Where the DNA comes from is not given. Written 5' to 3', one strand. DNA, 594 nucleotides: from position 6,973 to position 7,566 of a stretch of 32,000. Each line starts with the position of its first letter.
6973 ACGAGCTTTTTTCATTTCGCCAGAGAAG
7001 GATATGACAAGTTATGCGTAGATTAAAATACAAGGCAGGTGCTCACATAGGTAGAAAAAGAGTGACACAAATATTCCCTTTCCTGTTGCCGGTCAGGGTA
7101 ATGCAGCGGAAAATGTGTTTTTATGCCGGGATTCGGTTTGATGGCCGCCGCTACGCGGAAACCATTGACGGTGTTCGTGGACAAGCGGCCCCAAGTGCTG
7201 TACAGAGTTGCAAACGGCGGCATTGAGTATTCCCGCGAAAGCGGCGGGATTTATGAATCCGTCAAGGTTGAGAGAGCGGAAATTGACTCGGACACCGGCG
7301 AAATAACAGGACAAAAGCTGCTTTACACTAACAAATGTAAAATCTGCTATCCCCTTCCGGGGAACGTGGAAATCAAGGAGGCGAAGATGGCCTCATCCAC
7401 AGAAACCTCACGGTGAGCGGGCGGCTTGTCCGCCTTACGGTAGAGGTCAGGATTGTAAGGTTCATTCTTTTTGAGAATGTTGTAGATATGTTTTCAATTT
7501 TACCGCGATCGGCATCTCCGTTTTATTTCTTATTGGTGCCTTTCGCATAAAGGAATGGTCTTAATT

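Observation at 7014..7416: Internally deleted vanW relic occupying an expanded vanS-vanH spacer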

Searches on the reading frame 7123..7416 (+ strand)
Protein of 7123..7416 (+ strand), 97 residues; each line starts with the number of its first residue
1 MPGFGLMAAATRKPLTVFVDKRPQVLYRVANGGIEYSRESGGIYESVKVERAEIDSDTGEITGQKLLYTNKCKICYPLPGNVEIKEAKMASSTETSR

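Call 6: search_protein_families(library=pfam, proteins=[window:7123-7416:+], max_evalue=10)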
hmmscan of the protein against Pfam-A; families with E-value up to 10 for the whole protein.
window:7123-7416:+ (97 aa): 0 families

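Call 10: find_encoding_contigs(protein=window:7123-7416:+, flank=10000, max_places=10)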
Protein window:7123-7416:+ (97 aa): no gene with exactly this product is on record in the collection.

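Call 48: find_homologous_proteins(query=window:7123-7413:+, max_evalue=0.00001)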
Query window:7123-7413:+ (97 aa): 7 proteins with E <= 0.00001 among 7 candidates.
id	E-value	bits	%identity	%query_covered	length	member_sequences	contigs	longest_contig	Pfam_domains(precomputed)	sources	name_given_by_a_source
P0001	4.5e-52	192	100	94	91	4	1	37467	-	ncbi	-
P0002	8.4e-34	133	90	72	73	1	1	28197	-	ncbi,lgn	-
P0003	4.4e-26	109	81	66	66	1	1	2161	-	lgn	-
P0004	1.3e-21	94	87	55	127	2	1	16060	-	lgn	-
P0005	3.5e-20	90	61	72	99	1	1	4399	-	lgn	-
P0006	9.2e-20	88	61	72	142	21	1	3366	PF04294.19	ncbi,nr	ncbi:TPA: VanW family protein, partial [Enterococcus faecium]|nr:VanW family protein [Enterococcus f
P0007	1.8e-10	59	86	36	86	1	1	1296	-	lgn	-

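Call 49: find_encoding_contigs(protein=P0001, flank=10000, max_places=6)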
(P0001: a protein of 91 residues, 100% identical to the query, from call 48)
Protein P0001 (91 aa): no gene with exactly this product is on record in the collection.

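Call 51: list_cluster_members(proteins=[P0001, P0002, P0004, P0007])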
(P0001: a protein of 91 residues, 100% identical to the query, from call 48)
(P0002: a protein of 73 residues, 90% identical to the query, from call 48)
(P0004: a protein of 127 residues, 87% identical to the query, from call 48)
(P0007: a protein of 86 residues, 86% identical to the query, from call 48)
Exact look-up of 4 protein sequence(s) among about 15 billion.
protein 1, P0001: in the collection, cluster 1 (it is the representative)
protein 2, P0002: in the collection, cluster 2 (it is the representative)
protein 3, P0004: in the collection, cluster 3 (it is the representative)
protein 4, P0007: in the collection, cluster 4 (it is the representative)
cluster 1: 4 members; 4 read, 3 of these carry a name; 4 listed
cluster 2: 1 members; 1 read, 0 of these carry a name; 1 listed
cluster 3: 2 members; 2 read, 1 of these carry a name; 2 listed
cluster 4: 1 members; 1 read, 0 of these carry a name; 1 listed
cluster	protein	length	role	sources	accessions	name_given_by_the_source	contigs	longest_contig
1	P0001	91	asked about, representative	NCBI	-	-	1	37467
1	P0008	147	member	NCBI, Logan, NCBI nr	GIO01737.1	hypothetical protein J5TS2_24050 [Brevibacillus halotolerans]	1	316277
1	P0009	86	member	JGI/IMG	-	vancomycin resistance protein VanW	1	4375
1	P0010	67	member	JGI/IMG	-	vancomycin resistance protein VanW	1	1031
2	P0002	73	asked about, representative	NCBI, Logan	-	-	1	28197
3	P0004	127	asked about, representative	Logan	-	-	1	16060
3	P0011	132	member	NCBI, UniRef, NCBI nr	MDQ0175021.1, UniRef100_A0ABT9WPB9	hypothetical protein J2S08_000855 [Bacillus chungangensis] | Uncharacterized protein n=1 Tax=Bacillus chungangensis TaxID=587633 RepID=A0ABT9WPB9_9BACI | hypothetical protein [Bacillus chungangensis]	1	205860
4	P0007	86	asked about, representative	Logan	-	-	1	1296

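Call 53: find_encoding_contigs(protein=P0008, flank=8000, max_places=4)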
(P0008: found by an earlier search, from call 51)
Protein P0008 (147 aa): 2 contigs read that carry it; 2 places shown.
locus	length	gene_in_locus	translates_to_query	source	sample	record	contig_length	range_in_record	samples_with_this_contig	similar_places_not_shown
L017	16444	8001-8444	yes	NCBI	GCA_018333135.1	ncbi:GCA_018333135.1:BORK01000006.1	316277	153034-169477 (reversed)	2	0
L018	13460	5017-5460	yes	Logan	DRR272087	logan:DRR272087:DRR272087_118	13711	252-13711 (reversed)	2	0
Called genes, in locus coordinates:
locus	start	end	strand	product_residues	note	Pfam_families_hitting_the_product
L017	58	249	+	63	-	-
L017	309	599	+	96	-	-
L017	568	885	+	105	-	PF19776:DUF6262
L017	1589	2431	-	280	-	PF00797:Acetyltransf_2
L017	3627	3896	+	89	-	-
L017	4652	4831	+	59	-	-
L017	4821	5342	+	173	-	PF01609:DDE_Tnp_1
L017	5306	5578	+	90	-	PF13302:Acetyltransf_3 (weak)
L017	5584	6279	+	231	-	PF00072:Response_reg, PF00486:Trans_reg_C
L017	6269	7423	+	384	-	PF00512:HisKA, PF02518:HATPase_c, PF14501:HATPase_c_5 (faint)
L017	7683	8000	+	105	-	PF04294:VanW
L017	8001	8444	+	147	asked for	PF04294:VanW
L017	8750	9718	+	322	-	PF00389:2-Hacid_dh, PF02826:2-Hacid_dh_C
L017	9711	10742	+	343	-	PF01820:Dala_Dala_lig_N, PF02222:ATP-grasp, PF02655:ATP-grasp_3 (weak), PF02786:CPSase_L_D2 (weak), PF07478:Dala_Dala_lig_C, PF13535:ATP-grasp_4 (weak)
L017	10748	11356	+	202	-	PF01427:Peptidase_M15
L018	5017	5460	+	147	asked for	PF04294:VanW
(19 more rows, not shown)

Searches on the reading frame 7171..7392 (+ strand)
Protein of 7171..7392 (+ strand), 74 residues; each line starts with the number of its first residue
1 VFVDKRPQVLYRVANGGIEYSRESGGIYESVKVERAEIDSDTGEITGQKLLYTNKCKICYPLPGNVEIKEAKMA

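Call 39: search_protein_families(library=ncbifam, proteins=[window:7171-7392:+], max_evalue=0.01)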
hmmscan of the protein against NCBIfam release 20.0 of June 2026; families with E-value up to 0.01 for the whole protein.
window:7171-7392:+ (74 aa): 3 families
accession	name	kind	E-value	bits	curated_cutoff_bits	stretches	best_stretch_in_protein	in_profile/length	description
NF033122.1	vanW-B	exception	9.3e-27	94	610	1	2-71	204-273/275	glycopeptide resistance accessory protein VanW-B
NF033128.2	vanW-gen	equivalog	7.9e-18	65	365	1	2-70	203-271/271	glycopeptide resistance accessory protein VanW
NF033123.1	vanW-G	exception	7.3e-08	32.5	600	1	9-71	210-271/273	glycopeptide resistance accessory protein VanW-G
